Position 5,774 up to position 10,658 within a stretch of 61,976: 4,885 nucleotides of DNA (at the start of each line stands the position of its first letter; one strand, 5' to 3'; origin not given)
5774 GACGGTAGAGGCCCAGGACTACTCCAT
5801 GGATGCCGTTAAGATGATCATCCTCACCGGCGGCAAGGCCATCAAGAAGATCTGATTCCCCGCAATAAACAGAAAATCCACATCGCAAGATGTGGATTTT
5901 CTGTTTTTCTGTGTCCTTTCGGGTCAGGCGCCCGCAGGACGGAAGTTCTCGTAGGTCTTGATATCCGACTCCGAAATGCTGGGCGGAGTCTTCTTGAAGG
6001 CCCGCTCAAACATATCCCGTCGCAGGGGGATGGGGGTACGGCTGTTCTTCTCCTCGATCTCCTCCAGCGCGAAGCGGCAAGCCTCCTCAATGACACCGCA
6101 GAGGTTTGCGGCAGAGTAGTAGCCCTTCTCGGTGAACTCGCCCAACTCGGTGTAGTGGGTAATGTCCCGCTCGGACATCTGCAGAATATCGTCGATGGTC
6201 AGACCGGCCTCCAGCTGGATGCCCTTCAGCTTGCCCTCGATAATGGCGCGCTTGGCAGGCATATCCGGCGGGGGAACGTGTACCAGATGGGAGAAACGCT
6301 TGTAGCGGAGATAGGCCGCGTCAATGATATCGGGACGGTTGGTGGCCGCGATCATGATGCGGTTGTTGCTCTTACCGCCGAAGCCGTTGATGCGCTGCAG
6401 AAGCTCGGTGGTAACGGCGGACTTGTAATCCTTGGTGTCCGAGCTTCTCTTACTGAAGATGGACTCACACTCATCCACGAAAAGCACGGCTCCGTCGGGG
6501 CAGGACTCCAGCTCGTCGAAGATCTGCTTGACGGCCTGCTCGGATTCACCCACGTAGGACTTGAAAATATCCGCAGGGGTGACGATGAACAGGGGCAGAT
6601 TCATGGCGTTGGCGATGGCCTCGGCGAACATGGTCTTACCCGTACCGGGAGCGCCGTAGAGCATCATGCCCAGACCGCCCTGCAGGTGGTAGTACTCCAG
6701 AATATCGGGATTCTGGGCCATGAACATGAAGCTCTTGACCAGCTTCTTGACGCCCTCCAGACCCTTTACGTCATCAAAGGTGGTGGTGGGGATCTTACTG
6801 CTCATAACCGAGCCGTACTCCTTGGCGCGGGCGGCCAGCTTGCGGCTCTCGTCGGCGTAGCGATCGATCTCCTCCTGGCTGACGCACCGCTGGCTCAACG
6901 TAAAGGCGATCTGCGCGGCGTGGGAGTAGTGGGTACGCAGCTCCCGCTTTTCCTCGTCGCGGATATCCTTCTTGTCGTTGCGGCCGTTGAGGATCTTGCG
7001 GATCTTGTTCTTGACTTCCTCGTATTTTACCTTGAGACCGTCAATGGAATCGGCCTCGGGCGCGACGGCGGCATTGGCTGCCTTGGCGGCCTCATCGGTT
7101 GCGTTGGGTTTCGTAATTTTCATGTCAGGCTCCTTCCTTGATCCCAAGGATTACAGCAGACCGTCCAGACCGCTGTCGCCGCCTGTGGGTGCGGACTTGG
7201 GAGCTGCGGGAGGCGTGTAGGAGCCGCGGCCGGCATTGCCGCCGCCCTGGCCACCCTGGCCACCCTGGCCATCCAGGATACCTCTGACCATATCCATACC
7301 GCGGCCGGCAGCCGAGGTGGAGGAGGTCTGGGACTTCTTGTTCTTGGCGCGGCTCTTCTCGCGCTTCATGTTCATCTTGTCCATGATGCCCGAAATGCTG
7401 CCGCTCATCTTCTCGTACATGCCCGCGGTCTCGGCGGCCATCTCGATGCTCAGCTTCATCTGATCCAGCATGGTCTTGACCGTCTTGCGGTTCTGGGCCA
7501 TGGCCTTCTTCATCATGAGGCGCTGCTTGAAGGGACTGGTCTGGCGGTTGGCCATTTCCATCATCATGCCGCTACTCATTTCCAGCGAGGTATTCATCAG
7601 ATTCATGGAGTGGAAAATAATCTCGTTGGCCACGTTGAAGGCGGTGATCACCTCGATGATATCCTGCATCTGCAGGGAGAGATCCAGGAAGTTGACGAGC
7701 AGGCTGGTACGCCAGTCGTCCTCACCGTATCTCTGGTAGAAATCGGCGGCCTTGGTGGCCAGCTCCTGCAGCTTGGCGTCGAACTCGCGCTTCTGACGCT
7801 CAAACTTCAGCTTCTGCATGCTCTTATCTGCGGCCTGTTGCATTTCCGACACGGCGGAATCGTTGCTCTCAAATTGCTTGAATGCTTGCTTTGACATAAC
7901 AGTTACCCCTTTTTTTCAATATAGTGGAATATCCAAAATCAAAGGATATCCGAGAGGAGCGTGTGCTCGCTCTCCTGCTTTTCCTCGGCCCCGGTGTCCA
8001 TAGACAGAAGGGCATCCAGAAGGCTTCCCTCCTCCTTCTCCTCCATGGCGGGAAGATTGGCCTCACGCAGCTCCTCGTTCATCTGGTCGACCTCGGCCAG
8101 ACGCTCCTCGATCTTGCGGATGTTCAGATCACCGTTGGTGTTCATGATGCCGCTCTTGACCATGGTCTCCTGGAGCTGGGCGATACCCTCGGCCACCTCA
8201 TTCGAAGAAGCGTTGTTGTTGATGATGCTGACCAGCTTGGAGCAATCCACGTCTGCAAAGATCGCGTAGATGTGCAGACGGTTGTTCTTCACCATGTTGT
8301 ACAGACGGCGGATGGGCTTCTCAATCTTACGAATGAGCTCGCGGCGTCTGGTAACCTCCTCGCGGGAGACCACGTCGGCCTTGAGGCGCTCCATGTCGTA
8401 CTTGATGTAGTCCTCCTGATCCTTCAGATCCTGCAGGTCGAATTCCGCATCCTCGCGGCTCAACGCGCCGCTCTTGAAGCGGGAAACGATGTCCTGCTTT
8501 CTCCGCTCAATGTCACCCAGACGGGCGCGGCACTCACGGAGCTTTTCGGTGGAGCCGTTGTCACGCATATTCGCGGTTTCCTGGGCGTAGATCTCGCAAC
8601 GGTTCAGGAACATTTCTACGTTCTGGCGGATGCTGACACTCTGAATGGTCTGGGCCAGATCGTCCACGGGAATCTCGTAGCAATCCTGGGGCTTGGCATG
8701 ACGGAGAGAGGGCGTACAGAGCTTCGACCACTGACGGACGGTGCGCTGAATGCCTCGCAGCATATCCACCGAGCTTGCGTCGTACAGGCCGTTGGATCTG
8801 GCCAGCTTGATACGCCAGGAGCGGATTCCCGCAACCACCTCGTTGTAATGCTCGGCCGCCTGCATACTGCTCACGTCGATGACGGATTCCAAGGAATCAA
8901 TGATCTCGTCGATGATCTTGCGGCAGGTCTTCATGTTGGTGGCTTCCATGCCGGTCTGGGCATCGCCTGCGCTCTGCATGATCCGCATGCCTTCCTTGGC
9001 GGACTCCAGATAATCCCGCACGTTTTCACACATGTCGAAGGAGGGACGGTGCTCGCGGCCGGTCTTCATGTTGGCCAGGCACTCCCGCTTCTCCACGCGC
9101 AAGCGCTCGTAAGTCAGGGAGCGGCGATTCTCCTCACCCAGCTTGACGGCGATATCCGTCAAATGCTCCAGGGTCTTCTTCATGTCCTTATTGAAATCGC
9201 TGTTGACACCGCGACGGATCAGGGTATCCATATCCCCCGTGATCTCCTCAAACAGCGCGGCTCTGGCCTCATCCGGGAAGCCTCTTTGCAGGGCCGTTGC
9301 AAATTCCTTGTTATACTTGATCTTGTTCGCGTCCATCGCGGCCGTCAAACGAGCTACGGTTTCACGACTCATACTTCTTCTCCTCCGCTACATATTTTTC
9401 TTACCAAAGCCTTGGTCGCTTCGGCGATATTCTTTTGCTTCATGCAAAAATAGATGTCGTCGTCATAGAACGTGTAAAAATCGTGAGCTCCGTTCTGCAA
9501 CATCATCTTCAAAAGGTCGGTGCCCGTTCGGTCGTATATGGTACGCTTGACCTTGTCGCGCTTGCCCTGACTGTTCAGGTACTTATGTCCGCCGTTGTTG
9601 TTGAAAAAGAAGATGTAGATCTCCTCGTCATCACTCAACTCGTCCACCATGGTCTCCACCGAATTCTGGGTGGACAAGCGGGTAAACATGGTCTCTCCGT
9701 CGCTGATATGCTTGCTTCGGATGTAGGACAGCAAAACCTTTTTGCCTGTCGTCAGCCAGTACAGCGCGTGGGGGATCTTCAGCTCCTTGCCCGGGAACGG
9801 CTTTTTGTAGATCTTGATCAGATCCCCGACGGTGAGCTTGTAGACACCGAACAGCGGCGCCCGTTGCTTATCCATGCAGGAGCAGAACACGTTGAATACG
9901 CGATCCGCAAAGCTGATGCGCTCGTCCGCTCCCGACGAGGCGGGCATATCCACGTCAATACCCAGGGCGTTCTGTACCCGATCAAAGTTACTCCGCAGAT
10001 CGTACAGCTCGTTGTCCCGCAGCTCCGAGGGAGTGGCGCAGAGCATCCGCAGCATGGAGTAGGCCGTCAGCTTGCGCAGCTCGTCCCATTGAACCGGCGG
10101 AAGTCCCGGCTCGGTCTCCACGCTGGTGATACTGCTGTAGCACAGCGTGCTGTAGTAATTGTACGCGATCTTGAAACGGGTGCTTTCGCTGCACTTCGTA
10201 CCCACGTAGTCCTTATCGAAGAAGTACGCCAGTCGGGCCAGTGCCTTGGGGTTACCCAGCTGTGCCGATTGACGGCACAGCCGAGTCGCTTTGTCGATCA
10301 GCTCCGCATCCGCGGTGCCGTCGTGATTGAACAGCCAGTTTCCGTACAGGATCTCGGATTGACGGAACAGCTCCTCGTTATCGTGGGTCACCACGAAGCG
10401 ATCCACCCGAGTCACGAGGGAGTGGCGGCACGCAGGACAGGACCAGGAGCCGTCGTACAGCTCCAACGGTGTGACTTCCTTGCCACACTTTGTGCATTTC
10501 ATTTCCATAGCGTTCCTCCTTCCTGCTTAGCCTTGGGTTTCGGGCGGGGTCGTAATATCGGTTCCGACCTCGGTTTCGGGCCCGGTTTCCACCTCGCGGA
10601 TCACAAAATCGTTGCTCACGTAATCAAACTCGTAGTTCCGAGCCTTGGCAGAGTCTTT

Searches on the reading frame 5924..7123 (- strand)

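Call 17: search_protein_families(library=pfam, proteins=[window:5924-7123:-], max_evalue=0.01)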
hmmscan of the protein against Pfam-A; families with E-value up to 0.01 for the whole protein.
window:5924-7123:- (399 aa): 15 families
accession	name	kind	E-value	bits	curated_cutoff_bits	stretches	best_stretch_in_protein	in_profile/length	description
PF00004.35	AAA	-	1.6e-32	113.2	21.2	1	153-284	1-130/131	ATPase family associated with various cellular activities (AAA)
PF09336.16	Vps4_C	-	2.5e-06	27.8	21.3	1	347-394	10-56/61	Vps4 C terminal oligomerisation domain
PF07728.20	AAA_5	-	3.4e-06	27.5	22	1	153-191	2-47/139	AAA domain (dynein-related subfamily)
PF05707.18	Zot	-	0.00048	20.1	20.3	1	206-264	77-105/197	Zonular occludens toxin (Zot)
PF05496.18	RuvB_N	-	0.0015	18.8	27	1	153-220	36-94/159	Holliday junction DNA helicase RuvB P-loop domain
PF05673.19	DUF815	-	0.0016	18.1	23.8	1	147-268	50-156/249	Protein of unknown function (DUF815)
PF13479.12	AAA_24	-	0.0023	18.2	27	1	153-206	5-59/195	AAA domain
PF13191.12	AAA_16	-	0.0029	18.6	32.6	0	149-204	23-85/167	AAA ATPase domain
PF13401.12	AAA_22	-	0.0035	18.1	27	0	153-179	8-37/130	AAA domain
PF20703.3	nSTAND1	-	0.0036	17.4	27.1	1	192-313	98-215/379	Novel STAND NTPase 1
PF13481.12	AAA_25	-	0.0055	16.8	27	0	152-171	35-54/195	AAA domain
PF20720.3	nSTAND3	-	0.0056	16.8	27.2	0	154-280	21-128/155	Novel STAND NTPase 3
PF05729.18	NACHT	-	0.006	16.9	26.7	0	153-174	3-24/167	NACHT domain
PF00910.28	RNA_helicase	-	0.0074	17.2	21.5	0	154-175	2-23/105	RNA helicase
PF01078.27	Mg_chelatase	-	0.0087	15.9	20.3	0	149-172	21-44/207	Magnesium chelatase, subunit ChlI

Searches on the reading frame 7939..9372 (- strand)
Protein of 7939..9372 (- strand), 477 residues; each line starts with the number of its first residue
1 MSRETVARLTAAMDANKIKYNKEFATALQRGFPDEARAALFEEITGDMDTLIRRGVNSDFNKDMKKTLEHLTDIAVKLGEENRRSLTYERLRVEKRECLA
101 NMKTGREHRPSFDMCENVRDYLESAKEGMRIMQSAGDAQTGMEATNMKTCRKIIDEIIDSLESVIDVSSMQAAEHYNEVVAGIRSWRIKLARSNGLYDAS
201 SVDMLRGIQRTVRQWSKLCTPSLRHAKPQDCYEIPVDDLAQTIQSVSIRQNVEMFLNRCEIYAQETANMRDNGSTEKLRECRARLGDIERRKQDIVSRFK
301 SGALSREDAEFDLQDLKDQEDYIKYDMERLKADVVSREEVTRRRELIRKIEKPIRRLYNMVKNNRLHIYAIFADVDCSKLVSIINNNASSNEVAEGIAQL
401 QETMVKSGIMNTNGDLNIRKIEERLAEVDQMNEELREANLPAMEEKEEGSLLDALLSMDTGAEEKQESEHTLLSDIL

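Call 17: search_protein_families(library=pfam, proteins=[window:7939-9372:-], max_evalue=0.01)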
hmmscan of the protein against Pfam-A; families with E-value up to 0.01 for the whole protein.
window:7939-9372:- (477 aa): 2 families
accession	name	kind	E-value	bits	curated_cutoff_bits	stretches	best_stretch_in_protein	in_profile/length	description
PF01717.24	Meth_synt_2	-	0.0028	17.4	21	0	116-201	187-270/324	Cobalamin-independent synthase, Catalytic domain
PF13945.11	NST1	-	0.0045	17.6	25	0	58-120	97-155/193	Salt tolerance down-regulator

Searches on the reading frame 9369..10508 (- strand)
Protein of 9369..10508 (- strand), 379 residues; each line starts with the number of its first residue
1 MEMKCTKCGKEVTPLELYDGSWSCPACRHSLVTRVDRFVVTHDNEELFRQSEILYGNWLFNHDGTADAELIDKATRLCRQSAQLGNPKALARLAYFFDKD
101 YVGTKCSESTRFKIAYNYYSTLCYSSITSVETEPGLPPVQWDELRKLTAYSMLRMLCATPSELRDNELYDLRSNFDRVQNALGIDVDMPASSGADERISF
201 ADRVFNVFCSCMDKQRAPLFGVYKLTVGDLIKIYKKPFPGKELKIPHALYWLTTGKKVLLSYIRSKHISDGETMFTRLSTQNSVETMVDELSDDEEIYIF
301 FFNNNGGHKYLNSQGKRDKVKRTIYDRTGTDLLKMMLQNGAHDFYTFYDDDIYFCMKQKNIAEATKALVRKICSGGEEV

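Call 17: search_protein_families(library=pfam, proteins=[window:9369-10508:-], max_evalue=0.01)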
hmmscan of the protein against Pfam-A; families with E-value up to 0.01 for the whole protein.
window:9369-10508:- (379 aa): 1 family
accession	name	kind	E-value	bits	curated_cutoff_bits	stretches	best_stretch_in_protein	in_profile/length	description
PF09723.15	Zn_ribbon_8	-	0.0033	17.8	34.4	1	2-35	5-40/41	Zinc ribbon domain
